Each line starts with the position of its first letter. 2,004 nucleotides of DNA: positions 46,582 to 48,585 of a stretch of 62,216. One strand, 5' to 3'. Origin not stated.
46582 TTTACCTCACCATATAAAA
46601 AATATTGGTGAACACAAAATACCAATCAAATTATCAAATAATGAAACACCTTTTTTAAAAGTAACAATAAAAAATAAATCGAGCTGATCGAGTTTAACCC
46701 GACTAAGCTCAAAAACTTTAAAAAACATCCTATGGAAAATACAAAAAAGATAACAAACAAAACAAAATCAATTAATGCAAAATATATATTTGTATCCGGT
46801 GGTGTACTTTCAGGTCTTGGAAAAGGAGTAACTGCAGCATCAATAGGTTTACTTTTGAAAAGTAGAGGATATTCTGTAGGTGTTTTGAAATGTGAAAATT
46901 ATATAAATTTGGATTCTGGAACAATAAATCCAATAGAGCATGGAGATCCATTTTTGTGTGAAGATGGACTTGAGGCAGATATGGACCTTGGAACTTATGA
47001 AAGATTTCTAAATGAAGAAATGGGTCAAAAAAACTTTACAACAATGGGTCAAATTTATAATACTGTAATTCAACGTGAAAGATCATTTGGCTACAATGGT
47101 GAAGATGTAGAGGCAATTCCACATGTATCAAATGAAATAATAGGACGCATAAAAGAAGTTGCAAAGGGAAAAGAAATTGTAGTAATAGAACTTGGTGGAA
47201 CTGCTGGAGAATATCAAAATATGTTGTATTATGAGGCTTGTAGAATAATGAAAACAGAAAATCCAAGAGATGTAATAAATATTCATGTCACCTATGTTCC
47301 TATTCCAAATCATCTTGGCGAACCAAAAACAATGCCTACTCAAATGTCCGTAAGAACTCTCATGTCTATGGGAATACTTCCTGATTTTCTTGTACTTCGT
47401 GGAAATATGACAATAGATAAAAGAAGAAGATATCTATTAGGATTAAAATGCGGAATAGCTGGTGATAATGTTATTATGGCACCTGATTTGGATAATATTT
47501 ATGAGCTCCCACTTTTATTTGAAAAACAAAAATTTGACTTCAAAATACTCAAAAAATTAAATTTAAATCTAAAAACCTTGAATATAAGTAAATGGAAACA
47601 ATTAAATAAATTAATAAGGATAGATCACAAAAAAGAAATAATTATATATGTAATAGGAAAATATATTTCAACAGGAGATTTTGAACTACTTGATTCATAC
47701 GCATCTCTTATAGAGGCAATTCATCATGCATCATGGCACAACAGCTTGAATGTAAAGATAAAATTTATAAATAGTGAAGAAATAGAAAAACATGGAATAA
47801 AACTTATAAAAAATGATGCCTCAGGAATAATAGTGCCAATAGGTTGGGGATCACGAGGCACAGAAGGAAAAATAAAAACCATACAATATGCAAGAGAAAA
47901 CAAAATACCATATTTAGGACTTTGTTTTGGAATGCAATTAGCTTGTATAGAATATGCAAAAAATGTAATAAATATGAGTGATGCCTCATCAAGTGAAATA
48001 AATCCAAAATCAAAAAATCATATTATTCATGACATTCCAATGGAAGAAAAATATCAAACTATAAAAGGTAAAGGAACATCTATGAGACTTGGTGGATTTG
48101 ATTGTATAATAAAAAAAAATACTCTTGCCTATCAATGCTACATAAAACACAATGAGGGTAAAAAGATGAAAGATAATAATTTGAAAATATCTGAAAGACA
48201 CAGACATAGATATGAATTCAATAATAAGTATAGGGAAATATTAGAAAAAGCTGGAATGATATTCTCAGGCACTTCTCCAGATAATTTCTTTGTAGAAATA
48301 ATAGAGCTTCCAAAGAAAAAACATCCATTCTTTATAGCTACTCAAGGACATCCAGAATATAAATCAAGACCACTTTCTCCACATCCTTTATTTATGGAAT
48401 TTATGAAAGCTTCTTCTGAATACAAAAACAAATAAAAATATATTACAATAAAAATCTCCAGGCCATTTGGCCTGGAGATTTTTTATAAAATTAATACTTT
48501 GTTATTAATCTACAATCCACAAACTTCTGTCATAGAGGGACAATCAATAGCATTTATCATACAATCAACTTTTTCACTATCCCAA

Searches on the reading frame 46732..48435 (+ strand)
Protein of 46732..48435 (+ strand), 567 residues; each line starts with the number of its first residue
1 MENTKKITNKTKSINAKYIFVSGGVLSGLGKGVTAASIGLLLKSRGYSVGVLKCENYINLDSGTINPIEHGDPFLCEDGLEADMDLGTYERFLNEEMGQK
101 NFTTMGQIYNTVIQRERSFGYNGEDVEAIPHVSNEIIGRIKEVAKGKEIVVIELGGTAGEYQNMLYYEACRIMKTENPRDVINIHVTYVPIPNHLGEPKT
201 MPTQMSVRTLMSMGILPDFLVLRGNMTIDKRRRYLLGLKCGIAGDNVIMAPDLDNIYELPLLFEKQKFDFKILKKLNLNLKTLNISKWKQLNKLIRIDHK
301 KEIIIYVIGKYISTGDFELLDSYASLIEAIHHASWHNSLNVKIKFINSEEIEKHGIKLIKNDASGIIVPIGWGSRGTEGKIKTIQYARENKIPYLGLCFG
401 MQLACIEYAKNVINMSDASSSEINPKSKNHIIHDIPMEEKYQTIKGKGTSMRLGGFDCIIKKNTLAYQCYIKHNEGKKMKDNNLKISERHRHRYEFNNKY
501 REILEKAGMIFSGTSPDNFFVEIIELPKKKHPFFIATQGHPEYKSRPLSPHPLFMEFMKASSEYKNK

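Call 33: search_protein_families(library=pfam, proteins=[window:46732-48435:+], max_evalue=0.00001)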
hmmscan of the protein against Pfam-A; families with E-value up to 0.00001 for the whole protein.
window:46732-48435:+ (567 aa): 2 families
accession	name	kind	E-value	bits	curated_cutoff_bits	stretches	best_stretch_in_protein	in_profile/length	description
PF06418.20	CTP_synth_N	-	5.5e-90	301.8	26.1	1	17-278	1-265/265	CTP synthase N-terminus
PF00117.34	GATase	-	1.7e-31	109.8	22.8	1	319-559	2-189/190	Glutamine amidotransferase class-I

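Call 35: find_related_loci(query=window:46732-48435:+, collection=genome_contigs, flank=1000)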
Query window:46732-48435:+ (567 aa) in genome_contigs; peptide patterns used: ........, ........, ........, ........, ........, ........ (x = any residue, [..] = any of these).
77 stretches matched a pattern, but none encodes a relative of the query by tblastn (E <= 1e-3).
